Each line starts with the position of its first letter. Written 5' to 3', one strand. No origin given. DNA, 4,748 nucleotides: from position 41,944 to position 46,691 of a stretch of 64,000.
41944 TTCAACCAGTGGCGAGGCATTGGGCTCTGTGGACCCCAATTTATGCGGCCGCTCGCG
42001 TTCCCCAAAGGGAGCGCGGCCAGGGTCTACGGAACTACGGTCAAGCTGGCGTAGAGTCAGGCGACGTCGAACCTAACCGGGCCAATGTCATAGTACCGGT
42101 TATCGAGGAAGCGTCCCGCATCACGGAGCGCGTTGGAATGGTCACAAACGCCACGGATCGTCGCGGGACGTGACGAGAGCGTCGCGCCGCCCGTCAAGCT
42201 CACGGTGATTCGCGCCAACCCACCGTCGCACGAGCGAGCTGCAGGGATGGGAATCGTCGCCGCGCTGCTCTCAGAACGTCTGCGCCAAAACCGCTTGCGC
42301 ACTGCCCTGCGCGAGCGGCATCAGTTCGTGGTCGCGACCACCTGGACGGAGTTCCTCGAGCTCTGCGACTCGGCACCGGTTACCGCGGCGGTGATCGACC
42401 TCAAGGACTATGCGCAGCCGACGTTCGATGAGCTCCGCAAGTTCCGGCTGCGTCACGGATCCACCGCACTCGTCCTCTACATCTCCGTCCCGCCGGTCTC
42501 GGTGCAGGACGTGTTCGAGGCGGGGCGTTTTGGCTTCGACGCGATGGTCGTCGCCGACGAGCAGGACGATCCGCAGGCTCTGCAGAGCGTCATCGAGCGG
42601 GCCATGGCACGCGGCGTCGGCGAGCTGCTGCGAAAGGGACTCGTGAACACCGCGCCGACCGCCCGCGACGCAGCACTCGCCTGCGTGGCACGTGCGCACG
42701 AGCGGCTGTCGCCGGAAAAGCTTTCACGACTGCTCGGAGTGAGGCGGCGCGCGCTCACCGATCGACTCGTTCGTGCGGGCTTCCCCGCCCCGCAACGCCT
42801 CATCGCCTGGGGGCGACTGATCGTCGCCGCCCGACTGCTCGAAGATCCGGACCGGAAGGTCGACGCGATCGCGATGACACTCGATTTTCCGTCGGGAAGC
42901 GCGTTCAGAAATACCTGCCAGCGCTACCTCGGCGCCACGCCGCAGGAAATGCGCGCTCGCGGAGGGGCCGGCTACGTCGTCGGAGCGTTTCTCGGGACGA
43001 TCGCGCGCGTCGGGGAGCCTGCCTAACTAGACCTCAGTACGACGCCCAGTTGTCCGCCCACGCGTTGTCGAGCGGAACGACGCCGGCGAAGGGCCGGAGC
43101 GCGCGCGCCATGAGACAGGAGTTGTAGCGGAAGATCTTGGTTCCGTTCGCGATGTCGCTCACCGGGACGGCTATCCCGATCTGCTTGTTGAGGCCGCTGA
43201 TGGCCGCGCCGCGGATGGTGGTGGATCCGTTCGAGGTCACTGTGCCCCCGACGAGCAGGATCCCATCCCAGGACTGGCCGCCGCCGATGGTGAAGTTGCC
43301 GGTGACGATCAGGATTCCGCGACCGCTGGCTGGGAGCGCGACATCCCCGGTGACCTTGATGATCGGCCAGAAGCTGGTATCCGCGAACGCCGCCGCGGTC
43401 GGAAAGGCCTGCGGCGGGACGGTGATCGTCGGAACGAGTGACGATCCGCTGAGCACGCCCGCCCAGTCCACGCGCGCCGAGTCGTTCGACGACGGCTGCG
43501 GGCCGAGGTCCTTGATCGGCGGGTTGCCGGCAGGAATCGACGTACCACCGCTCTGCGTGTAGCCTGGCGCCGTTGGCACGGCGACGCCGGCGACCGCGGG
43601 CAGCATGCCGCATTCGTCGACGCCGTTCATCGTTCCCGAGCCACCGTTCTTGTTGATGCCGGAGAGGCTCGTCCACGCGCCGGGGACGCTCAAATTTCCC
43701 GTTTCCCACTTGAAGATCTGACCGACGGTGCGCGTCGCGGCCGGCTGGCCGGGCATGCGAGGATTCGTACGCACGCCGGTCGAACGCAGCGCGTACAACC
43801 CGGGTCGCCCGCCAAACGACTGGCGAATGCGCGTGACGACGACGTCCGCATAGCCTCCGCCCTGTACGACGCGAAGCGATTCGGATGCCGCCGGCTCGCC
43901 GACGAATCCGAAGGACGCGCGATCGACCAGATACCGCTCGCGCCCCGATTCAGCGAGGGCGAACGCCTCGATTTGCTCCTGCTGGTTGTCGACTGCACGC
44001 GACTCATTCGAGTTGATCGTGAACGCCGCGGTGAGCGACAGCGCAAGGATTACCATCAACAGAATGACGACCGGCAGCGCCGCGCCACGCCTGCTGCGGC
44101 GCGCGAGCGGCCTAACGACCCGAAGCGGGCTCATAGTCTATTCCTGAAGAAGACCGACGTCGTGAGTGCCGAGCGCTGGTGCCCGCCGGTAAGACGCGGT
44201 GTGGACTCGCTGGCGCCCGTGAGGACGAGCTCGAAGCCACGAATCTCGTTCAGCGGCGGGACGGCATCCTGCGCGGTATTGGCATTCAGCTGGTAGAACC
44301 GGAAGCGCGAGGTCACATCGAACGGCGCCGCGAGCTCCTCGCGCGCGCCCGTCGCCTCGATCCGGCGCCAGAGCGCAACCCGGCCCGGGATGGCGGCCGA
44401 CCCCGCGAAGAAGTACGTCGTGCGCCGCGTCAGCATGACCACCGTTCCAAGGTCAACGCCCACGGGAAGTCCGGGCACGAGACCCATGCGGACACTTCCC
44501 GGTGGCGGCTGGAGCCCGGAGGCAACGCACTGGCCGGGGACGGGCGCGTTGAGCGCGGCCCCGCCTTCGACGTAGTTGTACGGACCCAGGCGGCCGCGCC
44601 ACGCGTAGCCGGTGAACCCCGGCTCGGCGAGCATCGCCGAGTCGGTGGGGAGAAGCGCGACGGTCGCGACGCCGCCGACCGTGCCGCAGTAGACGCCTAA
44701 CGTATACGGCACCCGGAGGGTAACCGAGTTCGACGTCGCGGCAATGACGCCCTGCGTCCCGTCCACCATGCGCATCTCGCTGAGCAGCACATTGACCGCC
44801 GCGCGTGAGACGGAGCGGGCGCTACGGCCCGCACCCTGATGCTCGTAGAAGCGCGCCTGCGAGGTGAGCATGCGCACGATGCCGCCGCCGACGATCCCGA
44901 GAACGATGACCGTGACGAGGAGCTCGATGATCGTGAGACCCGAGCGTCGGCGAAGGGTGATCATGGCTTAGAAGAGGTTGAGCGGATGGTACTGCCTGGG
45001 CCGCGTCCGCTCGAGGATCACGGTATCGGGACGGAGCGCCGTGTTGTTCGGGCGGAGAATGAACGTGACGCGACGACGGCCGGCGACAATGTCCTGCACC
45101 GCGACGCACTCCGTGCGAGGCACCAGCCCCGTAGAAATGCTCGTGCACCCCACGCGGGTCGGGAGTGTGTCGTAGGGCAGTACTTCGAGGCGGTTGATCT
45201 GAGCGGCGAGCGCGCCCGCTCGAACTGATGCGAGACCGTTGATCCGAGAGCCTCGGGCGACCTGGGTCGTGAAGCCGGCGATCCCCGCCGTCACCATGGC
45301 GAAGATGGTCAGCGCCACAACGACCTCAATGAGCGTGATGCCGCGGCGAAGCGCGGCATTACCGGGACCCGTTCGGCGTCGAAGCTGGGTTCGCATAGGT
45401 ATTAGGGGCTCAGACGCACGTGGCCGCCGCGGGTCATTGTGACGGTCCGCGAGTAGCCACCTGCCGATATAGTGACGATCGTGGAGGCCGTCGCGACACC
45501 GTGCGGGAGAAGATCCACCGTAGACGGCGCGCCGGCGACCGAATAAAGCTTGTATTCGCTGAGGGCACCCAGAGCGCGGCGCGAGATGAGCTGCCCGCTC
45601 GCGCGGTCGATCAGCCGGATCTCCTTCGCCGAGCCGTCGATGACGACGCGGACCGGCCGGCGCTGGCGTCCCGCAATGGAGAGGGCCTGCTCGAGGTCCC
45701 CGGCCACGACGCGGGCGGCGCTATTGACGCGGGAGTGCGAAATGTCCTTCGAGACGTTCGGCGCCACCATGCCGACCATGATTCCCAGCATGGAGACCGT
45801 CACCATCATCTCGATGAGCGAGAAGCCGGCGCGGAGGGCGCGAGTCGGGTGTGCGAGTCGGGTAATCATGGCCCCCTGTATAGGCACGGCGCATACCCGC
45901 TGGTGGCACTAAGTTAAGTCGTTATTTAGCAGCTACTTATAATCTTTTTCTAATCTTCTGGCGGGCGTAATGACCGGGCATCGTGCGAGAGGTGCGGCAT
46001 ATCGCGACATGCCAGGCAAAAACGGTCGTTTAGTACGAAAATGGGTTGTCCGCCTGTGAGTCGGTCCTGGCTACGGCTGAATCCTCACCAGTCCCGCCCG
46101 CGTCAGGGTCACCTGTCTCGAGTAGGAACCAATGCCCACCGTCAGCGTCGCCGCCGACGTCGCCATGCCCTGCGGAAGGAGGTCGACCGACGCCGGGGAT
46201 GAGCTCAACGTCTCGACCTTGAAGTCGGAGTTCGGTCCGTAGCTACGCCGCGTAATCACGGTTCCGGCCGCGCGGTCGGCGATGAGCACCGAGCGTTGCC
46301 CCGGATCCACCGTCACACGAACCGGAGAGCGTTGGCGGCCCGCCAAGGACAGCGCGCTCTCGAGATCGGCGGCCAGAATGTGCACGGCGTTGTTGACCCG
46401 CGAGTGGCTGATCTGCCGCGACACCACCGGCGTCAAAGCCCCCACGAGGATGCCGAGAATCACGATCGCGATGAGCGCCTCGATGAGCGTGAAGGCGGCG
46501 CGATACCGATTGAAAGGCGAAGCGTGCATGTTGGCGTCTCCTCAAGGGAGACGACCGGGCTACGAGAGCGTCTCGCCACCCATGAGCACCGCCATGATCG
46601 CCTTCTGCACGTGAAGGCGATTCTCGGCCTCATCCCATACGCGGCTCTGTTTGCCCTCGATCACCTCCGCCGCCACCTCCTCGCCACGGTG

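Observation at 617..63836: The word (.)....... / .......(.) is strongly over-represented, occurs in every reading frame, and forces rare codons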

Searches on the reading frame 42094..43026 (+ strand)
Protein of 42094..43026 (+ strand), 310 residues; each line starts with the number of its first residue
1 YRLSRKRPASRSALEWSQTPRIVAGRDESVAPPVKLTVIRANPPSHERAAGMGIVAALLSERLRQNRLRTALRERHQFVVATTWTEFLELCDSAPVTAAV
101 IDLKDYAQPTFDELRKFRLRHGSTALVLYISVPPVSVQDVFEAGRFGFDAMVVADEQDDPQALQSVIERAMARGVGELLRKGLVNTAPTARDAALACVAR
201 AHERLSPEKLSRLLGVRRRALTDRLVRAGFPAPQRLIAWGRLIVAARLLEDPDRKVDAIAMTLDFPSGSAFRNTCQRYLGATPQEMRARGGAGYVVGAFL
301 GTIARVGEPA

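Call 21: search_protein_families(library=pfam, proteins=[window:42094-43026:+], max_evalue=0.01)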
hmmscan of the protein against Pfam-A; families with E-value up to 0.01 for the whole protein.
window:42094-43026:+ (310 aa): 2 families
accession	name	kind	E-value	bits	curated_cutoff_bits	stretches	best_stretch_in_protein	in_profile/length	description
PF12833.13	HTH_18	-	7.9e-12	45.7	33.6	1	210-289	1-80/80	Helix-turn-helix domain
PF00165.29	HTH_AraC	-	0.0014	19.2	26.6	1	253-287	8-41/42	Bacterial regulatory helix-turn-helix proteins, AraC family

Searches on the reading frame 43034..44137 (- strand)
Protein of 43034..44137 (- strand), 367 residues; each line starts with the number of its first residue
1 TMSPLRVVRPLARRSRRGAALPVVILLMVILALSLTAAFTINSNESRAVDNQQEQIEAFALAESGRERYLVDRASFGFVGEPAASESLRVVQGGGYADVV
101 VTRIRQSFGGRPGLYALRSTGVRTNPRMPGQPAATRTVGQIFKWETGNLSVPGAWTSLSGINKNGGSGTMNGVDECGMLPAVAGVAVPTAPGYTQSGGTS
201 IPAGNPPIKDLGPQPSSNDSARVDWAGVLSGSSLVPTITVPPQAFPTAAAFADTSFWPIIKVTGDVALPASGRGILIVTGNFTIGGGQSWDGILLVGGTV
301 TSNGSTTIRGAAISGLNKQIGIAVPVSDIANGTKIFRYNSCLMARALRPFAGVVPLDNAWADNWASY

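Call 21: search_protein_families(library=pfam, proteins=[window:43034-44137:-], max_evalue=0.01)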
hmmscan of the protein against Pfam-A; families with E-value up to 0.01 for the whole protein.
window:43034-44137:- (367 aa): 1 family
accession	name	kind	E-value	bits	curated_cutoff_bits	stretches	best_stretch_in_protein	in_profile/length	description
PF14341.11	PilX_N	-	0.00019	21.8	25.5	1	17-65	1-49/51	PilX N-terminal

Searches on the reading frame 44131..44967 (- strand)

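Call 21: search_protein_families(library=pfam, proteins=[window:44131-44967:-], max_evalue=0.01)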
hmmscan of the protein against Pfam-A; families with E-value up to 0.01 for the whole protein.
window:44131-44967:- (278 aa): 1 family
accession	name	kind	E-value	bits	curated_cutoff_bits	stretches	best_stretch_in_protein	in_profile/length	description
PF07963.17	N_methyl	-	9.8e-05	22.2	21.2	1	6-30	2-26/27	Prokaryotic N-terminal methylation motif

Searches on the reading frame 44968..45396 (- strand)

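Call 68: search_protein_families(library=pfam, proteins=[window:44968-45396:-], max_evalue=0.01)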
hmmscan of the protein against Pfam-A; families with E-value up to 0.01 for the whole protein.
window:44968-45396:- (142 aa): 1 family
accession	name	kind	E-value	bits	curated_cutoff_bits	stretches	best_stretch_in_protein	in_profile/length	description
PF07963.17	N_methyl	-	2.4e-06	27.3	21.2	1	17-39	4-26/27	Prokaryotic N-terminal methylation motif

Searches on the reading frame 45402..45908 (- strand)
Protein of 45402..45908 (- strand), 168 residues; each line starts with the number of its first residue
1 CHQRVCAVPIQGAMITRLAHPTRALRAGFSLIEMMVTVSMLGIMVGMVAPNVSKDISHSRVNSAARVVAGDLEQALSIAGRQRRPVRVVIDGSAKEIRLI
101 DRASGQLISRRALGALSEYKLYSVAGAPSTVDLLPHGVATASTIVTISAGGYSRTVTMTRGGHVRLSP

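Call 21: search_protein_families(library=pfam, proteins=[window:45402-45908:-], max_evalue=0.01)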
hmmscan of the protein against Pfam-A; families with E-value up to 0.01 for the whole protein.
window:45402-45908:- (168 aa): 2 families
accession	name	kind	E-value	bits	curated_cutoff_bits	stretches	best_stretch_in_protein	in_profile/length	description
PF07963.17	N_methyl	-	3.8e-05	23.5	21.2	1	26-48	4-26/27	Prokaryotic N-terminal methylation motif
PF12019.13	GspH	-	0.0004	21.3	21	1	64-162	1-108/108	Type II transport protein GspH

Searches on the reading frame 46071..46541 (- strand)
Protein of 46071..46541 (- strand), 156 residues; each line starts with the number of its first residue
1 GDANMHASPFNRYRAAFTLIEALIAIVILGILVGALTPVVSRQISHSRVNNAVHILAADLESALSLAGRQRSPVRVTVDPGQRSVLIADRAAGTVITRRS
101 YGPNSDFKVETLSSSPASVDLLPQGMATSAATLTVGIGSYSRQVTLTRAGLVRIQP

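Call 21: search_protein_families(library=pfam, proteins=[window:46071-46541:-], max_evalue=0.01)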
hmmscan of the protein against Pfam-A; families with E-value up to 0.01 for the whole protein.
window:46071-46541:- (156 aa): 3 families
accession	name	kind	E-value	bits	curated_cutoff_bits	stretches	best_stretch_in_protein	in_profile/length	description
PF07963.17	N_methyl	-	4.3e-08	32.9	21.2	1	12-36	2-26/27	Prokaryotic N-terminal methylation motif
PF12019.13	GspH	-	3.5e-06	27.9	21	1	56-150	5-108/108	Type II transport protein GspH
PF23924.1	DUF7263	-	0.0066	16.5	27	1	39-132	111-204/222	Family of unknown function (DUF7263)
